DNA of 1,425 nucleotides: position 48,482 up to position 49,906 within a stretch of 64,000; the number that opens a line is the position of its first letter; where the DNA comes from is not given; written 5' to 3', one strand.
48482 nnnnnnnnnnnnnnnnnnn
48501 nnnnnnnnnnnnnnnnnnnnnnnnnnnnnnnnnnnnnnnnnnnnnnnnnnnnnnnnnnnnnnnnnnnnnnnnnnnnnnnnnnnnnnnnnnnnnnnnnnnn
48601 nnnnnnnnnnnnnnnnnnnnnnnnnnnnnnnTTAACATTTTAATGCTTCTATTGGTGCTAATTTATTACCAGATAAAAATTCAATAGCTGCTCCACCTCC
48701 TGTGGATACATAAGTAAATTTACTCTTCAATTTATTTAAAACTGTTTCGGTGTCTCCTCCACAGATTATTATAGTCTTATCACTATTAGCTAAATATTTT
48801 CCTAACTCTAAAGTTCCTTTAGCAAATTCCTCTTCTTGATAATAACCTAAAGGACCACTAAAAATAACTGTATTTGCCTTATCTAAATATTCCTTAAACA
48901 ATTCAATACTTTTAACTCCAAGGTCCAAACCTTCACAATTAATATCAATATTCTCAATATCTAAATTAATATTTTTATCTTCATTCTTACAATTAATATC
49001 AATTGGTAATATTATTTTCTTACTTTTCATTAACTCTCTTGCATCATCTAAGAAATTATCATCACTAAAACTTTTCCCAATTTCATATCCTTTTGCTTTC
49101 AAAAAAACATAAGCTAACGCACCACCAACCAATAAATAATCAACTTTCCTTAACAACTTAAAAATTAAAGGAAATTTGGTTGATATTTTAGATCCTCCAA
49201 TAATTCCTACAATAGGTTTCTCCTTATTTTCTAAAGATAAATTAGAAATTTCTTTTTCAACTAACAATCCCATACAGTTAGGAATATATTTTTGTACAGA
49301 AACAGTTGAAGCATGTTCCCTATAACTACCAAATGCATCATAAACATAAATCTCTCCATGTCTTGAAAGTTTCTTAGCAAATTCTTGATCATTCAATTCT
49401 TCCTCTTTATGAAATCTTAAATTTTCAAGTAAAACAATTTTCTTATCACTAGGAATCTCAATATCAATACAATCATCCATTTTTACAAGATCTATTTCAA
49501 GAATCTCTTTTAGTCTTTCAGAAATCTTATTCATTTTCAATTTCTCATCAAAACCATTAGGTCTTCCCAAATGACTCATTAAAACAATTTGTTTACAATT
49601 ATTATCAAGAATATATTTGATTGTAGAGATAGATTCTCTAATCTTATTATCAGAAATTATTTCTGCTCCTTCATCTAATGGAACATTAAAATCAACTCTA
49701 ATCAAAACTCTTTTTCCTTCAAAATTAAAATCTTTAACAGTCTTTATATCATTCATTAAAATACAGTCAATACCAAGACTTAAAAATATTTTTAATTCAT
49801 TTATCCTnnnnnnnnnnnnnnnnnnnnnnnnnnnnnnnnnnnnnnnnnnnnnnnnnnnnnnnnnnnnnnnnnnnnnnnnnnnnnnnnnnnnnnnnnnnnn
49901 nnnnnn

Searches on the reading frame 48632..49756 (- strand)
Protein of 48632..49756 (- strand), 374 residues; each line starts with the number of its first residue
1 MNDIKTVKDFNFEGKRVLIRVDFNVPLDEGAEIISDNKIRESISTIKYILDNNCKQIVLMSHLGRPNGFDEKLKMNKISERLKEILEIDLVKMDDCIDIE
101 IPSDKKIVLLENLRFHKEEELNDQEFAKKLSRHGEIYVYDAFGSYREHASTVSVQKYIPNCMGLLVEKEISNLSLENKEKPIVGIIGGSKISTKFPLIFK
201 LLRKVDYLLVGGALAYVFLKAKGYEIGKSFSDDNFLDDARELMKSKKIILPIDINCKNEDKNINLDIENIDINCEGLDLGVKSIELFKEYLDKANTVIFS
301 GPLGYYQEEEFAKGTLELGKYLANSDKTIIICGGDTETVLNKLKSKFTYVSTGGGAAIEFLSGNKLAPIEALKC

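Call 49: search_protein_families(library=pfam, proteins=[window:48632-49756:-])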
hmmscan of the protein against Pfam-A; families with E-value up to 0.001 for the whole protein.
window:48632-49756:- (374 aa): 1 family
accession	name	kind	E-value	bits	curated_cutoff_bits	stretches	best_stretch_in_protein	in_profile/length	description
PF00162.24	PGK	-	5.7e-115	384.8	27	1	7-363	1-378/379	Phosphoglycerate kinase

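Call 59: find_homologous_proteins(query=window:48632-49756:-, max_evalue=1e-30)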
Query window:48632-49756:- (374 aa): 7997 proteins with E <= 1e-30 among 8000 candidates; the best 120 are listed.
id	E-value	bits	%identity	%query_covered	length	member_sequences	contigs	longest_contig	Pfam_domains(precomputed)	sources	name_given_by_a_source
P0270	2.7e-240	815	100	100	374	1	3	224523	PF00162.25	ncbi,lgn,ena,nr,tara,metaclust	ncbi:phosphoglycerate kinase [archaeon]|nr:phosphoglycerate kinase [archaeon]|tara:strand:- start:11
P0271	2.2e-131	456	58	99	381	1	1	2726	PF00162.25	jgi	jgi:3-phosphoglycerate kinase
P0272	8.6e-130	451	55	99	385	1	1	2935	PF00162.25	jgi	jgi:phosphoglycerate kinase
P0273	1.6e-129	450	56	99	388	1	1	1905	PF00162.25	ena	-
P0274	5.8e-129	448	55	99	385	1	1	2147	PF00162.25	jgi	jgi:phosphoglycerate kinase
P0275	1.0e-128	448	56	99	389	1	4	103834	PF00162.25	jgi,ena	-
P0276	1.2e-127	444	55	99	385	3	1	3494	PF00162.25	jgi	jgi:3-phosphoglycerate kinase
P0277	5.1e-127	442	55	99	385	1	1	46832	PF00162.25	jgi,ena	-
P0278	1.8e-126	440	55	99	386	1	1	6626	PF00162.25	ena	-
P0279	2.5e-126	440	56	99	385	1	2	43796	PF00162.25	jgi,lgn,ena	-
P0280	4.4e-126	439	55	99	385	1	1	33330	PF00162.25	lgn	-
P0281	4.8e-126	439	53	99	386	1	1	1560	PF00162.25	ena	-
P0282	6.7e-126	438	55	99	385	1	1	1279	PF00162.25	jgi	jgi:3-phosphoglycerate kinase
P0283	1.1e-125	438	53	99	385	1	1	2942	PF00162.25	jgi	jgi:phosphoglycerate kinase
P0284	3.6e-125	436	54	99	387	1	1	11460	PF00162.25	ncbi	-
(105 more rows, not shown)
